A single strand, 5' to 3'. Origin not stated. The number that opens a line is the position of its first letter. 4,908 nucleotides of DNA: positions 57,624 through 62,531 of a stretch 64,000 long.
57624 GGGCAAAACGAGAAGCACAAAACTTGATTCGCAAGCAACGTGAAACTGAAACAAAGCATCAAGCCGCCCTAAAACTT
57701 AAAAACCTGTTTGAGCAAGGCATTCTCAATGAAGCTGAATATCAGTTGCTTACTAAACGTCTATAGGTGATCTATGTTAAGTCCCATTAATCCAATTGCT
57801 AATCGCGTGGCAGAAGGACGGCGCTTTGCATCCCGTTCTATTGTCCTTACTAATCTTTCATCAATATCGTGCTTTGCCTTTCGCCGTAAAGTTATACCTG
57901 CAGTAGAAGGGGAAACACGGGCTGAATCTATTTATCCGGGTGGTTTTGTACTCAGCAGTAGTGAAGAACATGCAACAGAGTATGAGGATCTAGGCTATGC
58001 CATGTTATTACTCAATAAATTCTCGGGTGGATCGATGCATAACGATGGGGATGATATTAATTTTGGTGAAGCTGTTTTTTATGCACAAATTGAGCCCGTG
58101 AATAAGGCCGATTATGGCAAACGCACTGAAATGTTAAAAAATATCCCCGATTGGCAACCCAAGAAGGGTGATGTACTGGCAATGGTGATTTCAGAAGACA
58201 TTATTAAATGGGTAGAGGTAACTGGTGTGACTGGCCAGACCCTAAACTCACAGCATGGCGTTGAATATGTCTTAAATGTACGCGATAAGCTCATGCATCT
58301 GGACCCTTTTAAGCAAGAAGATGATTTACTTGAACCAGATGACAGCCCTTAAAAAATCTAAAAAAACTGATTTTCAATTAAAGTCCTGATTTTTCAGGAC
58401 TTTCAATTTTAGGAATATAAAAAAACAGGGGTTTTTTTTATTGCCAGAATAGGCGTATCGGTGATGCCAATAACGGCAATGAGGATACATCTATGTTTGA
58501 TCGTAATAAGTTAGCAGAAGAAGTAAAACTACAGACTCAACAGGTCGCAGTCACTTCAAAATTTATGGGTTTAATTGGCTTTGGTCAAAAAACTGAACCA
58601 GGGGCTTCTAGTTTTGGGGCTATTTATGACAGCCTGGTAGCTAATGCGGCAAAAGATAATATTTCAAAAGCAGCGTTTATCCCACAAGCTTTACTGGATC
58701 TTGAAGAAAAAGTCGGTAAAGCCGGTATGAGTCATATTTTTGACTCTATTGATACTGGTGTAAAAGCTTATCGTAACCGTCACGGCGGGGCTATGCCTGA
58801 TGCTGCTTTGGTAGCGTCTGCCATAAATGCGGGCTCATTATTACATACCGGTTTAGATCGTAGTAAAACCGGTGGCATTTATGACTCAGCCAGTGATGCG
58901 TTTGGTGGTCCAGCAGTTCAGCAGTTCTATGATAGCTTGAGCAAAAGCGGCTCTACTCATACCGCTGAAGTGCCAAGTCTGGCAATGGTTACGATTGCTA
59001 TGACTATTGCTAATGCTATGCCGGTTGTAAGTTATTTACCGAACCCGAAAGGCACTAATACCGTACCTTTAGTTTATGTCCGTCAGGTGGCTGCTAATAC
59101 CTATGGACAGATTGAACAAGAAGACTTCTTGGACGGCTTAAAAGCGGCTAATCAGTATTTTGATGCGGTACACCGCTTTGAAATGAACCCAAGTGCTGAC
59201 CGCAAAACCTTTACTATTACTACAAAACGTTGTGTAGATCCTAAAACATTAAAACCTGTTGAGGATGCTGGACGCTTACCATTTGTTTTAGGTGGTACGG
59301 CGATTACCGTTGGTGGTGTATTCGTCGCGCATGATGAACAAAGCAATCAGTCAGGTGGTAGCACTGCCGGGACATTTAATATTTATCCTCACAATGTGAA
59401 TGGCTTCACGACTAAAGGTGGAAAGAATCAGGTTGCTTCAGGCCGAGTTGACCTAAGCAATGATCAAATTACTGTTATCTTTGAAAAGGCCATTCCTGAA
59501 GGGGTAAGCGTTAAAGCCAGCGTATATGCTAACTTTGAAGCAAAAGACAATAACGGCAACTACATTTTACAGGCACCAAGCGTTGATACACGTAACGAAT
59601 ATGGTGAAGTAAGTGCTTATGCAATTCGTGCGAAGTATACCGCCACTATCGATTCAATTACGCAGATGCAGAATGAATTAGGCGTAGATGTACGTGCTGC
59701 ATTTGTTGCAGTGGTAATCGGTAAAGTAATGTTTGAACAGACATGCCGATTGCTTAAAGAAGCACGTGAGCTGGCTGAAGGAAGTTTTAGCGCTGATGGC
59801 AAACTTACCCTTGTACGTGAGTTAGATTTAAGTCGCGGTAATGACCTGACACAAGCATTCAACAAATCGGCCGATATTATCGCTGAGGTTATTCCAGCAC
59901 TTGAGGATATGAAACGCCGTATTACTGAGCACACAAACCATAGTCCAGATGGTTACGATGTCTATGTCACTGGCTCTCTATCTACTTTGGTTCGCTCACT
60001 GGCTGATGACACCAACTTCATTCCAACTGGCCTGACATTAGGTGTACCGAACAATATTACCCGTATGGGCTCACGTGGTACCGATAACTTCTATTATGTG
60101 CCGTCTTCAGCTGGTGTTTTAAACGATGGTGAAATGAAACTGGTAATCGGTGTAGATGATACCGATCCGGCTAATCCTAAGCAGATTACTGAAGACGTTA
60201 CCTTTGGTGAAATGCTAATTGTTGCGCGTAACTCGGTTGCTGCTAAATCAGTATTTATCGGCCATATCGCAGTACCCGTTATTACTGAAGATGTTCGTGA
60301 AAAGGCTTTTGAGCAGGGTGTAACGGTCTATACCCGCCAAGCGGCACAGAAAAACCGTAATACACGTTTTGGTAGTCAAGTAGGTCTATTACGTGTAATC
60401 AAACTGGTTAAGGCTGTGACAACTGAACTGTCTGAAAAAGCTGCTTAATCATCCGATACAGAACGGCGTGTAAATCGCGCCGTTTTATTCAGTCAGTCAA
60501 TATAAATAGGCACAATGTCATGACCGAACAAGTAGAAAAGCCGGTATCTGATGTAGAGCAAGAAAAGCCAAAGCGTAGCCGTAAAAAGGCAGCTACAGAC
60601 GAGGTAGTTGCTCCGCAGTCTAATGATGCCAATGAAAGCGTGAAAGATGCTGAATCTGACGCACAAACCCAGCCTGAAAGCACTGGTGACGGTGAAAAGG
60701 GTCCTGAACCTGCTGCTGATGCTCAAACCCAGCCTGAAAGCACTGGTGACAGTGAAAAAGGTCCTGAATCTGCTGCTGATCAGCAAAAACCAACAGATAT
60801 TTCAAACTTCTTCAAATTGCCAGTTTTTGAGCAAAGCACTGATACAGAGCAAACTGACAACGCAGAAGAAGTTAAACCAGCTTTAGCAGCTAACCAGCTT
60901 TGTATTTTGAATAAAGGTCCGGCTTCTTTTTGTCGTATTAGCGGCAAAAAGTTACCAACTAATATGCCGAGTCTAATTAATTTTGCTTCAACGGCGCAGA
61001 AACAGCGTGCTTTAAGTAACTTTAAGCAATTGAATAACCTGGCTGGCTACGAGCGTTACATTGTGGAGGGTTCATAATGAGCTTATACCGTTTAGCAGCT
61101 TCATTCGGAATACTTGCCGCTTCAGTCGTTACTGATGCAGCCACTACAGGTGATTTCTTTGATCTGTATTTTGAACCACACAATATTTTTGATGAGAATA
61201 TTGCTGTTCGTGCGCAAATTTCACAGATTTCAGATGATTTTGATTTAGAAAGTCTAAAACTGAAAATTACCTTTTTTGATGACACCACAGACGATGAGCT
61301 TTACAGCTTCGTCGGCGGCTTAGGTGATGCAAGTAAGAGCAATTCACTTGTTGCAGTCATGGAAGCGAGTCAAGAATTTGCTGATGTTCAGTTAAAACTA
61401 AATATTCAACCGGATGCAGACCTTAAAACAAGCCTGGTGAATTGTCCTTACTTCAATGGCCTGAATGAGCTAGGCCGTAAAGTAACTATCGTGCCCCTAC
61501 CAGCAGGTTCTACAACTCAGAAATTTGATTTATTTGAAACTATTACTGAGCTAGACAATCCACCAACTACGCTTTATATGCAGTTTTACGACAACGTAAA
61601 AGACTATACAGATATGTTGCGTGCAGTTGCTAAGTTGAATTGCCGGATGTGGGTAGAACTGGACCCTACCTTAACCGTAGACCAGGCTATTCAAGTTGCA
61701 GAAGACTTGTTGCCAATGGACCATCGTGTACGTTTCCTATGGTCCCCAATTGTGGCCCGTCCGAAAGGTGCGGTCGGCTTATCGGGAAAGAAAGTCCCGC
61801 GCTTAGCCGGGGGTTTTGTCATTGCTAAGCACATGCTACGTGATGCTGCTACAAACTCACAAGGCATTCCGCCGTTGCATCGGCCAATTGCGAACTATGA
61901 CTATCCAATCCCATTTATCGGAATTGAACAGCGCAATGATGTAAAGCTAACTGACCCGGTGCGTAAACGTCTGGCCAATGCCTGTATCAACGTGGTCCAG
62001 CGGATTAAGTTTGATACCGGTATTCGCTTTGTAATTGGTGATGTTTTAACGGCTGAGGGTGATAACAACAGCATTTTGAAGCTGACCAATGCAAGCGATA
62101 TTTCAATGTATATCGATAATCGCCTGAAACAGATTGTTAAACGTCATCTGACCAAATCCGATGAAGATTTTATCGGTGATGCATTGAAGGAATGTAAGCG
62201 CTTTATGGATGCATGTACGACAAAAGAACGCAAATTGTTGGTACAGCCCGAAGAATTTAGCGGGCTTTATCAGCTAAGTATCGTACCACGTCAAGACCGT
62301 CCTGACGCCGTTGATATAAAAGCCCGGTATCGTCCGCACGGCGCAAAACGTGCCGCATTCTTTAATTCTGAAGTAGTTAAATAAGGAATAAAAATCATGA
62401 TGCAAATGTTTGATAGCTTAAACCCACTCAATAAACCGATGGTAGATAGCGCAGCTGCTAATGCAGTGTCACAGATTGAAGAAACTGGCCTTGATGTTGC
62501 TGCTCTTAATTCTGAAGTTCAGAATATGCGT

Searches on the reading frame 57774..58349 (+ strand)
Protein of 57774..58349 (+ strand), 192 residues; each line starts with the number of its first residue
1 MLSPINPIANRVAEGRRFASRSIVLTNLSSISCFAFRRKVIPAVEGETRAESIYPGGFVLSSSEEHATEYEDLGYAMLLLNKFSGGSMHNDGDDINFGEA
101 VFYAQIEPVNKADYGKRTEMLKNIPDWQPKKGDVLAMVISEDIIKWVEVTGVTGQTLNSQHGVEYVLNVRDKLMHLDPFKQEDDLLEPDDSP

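Call 38: search_protein_families(library=phrogs, proteins=[window:57774-58349:+], max_evalue=0.001)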
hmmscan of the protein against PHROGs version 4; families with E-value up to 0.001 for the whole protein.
window:57774-58349:+ (192 aa): 2 families
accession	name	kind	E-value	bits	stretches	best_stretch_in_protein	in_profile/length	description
phrog_25079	-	unknown function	1.8e-89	301.5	1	1-189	1-189/382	-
phrog_4597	-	unknown function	2e-38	132.8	1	5-181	2-178/180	-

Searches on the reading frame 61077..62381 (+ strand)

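Call 38: search_protein_families(library=phrogs, proteins=[window:61077-62381:+], max_evalue=0.001)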
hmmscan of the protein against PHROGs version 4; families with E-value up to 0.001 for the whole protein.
window:61077-62381:+ (435 aa): 1 family
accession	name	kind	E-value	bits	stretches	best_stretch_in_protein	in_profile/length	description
phrog_1036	-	tail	3.3e-83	281.6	1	7-435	99-531/531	tail sheath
